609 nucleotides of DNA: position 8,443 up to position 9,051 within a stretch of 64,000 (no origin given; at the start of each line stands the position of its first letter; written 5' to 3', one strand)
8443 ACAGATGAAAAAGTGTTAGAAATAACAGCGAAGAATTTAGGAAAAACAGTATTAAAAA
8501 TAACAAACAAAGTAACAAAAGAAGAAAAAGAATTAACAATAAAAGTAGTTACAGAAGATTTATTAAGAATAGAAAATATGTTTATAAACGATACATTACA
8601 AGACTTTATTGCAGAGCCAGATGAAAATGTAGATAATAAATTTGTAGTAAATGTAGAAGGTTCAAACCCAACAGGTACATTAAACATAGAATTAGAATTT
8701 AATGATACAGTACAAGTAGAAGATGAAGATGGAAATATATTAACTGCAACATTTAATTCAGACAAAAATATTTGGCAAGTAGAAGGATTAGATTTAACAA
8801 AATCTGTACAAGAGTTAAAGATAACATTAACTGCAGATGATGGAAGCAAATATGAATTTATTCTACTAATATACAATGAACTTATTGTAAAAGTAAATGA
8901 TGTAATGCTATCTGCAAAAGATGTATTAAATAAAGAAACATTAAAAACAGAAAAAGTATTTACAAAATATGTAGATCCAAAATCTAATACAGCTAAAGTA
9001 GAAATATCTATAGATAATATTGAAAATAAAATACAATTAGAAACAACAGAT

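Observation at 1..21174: Giant (>7,000 aa) RCC1 / cadherin-like / GLUG surface protein ending in an M23 peptidoglycan endopeptidase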

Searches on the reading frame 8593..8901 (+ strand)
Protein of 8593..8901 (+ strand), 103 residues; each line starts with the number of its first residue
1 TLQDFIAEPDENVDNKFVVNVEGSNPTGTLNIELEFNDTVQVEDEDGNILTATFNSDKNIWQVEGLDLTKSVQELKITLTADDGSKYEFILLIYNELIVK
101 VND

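Call 75: search_protein_families(library=pfam, alignment_id=A3, max_evalue=0.01)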
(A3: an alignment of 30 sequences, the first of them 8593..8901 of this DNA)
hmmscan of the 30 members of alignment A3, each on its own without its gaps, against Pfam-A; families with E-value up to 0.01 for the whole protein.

A. member 1, window:8593-8901:+ (103 aa): 0 families

B. families by the number of members that match (of 30 scanned): 10 families
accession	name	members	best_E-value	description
PF12733.13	Cadherin-like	10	3e-11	Cadherin-like beta sandwich domain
PF11589.14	DUF3244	2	0.0029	Domain of unknown function (DUF3244)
PF21461.3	HL_N-beta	1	0.00023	Hyaluronate lyase, N-terminal beta-sheet domain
PF21160.3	PrkC-like_PASTA-like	1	0.00048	Serine/threonine protein kinase-like, C-terminal PASTA-like domain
PF16260.11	DUF4914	1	0.00076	Domain of unknown function (DUF4914)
PF18914.6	DUF5666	1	0.0016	Domain of unknown function (DUF5666)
PF06004.18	DUF903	1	0.0017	Bacterial protein of unknown function (DUF903)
PF02736.25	Myosin_N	1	0.0028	Myosin N-terminal SH3-like domain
PF15438.11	Phyto-Amp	1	0.0056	Antigenic membrane protein of phytoplasma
PF05481.17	Myco_19_kDa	1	0.0064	Mycobacterium 19 kDa lipoprotein antigen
